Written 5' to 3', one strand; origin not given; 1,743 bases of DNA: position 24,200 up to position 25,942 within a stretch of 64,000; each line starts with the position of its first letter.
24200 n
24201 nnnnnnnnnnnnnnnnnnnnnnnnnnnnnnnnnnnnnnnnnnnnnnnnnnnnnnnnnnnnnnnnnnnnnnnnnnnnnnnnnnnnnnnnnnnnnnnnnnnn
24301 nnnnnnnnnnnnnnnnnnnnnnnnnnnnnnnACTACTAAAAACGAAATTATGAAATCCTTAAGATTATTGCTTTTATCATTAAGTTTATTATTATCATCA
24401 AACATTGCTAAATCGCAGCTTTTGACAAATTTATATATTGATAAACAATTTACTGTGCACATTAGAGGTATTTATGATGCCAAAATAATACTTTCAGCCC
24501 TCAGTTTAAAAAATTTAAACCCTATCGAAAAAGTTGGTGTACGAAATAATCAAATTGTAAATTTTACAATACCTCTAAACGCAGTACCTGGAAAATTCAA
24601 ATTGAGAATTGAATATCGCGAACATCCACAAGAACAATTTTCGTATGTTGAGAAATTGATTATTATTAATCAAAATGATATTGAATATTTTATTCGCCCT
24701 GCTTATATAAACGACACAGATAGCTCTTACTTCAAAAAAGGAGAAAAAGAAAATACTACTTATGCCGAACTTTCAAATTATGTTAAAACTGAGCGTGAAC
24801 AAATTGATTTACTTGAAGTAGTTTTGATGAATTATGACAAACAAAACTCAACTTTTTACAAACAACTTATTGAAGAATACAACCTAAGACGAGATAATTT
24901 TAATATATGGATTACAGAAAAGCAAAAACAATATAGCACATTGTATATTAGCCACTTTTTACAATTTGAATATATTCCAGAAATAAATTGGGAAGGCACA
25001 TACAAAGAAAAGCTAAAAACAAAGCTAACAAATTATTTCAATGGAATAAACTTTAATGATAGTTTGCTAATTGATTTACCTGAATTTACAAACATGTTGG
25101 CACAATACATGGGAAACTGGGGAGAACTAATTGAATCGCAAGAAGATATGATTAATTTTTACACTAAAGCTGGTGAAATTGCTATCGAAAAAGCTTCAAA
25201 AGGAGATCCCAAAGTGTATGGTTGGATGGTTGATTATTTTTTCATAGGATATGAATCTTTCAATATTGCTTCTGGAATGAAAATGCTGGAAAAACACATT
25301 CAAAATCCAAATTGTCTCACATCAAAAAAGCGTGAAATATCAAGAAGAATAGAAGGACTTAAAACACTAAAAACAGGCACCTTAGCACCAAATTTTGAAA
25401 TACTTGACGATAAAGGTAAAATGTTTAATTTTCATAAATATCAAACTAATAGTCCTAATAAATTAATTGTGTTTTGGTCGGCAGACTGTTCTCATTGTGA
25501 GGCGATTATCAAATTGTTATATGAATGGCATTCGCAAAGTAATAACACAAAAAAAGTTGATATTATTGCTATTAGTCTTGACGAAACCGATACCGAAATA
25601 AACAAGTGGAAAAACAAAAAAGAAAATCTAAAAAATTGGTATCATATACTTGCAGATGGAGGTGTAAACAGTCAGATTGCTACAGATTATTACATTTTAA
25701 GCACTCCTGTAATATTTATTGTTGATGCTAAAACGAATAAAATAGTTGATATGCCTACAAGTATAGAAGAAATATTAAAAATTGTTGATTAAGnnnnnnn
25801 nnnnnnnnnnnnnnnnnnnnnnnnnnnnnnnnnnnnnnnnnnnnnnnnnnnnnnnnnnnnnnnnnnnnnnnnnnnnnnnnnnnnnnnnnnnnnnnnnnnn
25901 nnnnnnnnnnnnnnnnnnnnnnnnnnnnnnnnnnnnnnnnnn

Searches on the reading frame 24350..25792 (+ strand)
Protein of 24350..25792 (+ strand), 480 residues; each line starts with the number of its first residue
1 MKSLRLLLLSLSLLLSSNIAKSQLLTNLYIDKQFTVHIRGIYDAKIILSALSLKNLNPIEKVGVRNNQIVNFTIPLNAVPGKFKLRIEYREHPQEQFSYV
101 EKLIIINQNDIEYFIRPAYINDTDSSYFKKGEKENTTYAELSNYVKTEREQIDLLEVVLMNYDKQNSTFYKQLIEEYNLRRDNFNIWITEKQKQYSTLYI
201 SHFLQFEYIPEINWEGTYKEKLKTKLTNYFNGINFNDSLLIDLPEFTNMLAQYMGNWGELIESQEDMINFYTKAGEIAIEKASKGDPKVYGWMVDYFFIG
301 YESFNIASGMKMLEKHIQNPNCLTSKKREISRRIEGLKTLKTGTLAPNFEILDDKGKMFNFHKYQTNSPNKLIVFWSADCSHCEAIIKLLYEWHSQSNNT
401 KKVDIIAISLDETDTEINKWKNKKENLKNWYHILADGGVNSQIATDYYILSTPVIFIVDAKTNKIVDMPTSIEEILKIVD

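Call 79: search_protein_families(library=pfam, proteins=[window:24350-25792:+], max_evalue=0.00001)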
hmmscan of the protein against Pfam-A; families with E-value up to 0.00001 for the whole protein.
window:24350-25792:+ (480 aa): 2 families
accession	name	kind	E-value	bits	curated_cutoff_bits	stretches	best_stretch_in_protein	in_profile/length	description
PF13905.12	Thioredoxin_8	-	5.6e-13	49.5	27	1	372-463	5-92/94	Thioredoxin-like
PF00578.27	AhpC-TSA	-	2.9e-12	47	26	1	343-461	2-118/124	AhpC/TSA family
